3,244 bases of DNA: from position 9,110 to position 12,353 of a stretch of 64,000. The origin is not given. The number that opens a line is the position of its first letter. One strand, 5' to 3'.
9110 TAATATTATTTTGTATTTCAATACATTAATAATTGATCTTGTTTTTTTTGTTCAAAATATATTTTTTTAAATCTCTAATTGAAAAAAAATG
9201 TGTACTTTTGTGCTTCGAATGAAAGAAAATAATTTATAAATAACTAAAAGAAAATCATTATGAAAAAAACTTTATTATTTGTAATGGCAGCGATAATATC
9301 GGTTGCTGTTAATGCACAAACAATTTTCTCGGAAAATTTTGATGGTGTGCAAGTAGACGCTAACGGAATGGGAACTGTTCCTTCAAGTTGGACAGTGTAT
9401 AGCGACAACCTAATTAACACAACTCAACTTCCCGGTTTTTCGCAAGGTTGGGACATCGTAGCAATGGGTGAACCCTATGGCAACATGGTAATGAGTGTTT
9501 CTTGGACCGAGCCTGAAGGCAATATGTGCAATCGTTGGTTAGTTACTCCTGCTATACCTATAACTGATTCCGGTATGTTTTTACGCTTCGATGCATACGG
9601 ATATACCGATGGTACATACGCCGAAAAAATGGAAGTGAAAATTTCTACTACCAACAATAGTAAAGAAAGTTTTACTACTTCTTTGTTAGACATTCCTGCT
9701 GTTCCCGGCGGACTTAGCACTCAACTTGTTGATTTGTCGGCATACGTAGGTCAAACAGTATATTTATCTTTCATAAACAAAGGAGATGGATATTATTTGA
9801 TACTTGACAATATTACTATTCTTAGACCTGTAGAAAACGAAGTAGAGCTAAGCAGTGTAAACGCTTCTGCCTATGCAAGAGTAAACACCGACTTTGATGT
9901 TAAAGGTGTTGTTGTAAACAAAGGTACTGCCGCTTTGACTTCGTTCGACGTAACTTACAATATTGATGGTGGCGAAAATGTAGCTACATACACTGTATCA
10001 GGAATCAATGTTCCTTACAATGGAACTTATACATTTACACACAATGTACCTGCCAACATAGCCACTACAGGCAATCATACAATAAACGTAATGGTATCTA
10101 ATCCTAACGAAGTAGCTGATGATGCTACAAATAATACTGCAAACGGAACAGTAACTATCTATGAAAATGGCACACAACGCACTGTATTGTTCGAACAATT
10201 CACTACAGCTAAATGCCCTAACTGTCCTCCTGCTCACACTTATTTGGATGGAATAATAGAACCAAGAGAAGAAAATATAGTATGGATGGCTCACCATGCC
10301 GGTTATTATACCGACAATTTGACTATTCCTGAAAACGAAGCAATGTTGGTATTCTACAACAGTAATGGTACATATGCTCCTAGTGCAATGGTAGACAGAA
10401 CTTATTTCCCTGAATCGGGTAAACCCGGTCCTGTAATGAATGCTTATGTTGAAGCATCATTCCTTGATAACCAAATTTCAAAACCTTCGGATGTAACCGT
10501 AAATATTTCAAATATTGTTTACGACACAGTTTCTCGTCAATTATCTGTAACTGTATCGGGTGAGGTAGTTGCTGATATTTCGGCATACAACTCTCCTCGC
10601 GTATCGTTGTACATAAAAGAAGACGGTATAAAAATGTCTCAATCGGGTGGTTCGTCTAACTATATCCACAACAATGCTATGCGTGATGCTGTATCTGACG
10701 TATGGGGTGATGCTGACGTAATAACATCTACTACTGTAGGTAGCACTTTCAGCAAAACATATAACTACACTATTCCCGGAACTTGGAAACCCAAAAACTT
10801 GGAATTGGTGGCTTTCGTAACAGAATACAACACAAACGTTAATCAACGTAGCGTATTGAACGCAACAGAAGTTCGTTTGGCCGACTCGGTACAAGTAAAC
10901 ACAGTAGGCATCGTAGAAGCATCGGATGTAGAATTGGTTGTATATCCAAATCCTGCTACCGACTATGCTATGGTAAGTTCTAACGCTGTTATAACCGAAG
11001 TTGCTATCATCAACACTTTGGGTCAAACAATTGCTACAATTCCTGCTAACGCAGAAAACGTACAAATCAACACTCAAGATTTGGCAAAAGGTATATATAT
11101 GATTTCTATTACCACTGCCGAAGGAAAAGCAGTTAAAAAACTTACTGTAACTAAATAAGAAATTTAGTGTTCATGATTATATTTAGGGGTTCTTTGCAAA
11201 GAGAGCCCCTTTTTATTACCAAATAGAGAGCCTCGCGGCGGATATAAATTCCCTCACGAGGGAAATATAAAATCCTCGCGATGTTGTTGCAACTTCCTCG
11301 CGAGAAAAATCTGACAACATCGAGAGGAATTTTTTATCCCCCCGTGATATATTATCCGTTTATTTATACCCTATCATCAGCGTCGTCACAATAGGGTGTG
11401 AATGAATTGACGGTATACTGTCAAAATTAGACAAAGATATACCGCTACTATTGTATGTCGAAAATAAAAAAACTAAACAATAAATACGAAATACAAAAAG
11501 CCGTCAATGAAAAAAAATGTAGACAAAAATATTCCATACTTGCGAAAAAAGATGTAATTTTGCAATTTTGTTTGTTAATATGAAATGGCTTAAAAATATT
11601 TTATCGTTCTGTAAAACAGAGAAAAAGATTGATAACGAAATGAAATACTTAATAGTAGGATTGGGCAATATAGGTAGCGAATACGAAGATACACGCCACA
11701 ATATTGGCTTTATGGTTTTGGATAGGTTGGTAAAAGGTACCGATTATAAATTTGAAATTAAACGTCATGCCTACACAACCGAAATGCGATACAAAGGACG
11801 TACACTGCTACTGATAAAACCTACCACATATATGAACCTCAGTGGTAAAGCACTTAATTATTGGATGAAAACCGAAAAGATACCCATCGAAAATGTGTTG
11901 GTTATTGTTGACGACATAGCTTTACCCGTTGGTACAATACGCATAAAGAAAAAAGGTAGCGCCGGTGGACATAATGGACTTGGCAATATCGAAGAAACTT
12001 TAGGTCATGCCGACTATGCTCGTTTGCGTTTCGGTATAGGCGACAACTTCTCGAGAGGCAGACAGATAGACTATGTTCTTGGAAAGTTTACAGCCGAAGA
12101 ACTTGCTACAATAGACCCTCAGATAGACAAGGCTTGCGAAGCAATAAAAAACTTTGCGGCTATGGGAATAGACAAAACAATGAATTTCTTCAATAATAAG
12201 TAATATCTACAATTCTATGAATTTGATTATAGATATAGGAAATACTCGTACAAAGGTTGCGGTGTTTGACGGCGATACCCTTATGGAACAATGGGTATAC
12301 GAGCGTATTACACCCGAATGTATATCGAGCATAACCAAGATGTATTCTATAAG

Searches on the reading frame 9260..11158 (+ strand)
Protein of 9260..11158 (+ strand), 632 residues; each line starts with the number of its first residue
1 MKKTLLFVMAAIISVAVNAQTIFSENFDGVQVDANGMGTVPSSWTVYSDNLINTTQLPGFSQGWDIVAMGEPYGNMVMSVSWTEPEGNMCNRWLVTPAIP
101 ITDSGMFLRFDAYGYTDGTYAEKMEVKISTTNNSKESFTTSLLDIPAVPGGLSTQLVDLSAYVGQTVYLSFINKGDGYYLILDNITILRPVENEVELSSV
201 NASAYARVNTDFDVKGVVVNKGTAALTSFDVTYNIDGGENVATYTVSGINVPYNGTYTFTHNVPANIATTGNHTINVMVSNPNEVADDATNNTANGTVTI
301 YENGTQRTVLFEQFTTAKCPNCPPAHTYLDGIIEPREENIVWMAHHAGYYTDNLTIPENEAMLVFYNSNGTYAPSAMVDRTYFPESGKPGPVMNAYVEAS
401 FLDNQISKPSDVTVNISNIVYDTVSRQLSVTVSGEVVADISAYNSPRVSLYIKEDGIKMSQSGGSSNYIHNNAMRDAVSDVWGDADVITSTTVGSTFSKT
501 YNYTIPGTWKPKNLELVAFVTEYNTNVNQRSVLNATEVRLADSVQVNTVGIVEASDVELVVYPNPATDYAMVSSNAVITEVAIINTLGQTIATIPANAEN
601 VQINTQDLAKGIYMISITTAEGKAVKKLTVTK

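Call 14: search_protein_families(library=pfam, proteins=[window:9260-11158:+])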
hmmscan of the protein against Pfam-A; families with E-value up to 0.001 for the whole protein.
window:9260-11158:+ (632 aa): 3 families
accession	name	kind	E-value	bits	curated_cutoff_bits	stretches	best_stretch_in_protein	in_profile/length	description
PF11551.14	Omp28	-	3.1e-24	86.1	34.9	1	371-540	11-167/171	Outer membrane protein Omp28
PF18962.6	Por_Secre_tail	-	2.2e-13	50.8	27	1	561-630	1-75/75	Secretion system C-terminal sorting domain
PF07705.17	CARDB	-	3.1e-05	24.5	22.7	1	203-292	12-96/101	CARDB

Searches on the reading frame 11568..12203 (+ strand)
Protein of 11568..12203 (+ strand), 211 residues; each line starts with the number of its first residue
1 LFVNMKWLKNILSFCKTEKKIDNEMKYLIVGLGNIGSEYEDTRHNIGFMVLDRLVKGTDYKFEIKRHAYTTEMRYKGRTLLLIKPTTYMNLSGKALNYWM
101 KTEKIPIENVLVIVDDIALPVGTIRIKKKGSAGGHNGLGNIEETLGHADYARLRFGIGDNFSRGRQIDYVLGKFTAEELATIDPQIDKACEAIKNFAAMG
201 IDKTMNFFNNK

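Call 14: search_protein_families(library=pfam, proteins=[window:11568-12203:+])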
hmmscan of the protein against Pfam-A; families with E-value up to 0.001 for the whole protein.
window:11568-12203:+ (211 aa): 1 family
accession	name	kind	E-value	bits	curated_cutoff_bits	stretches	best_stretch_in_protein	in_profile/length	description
PF01195.25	Pept_tRNA_hydro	-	9e-65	218.4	27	1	28-209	1-183/183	Peptidyl-tRNA hydrolase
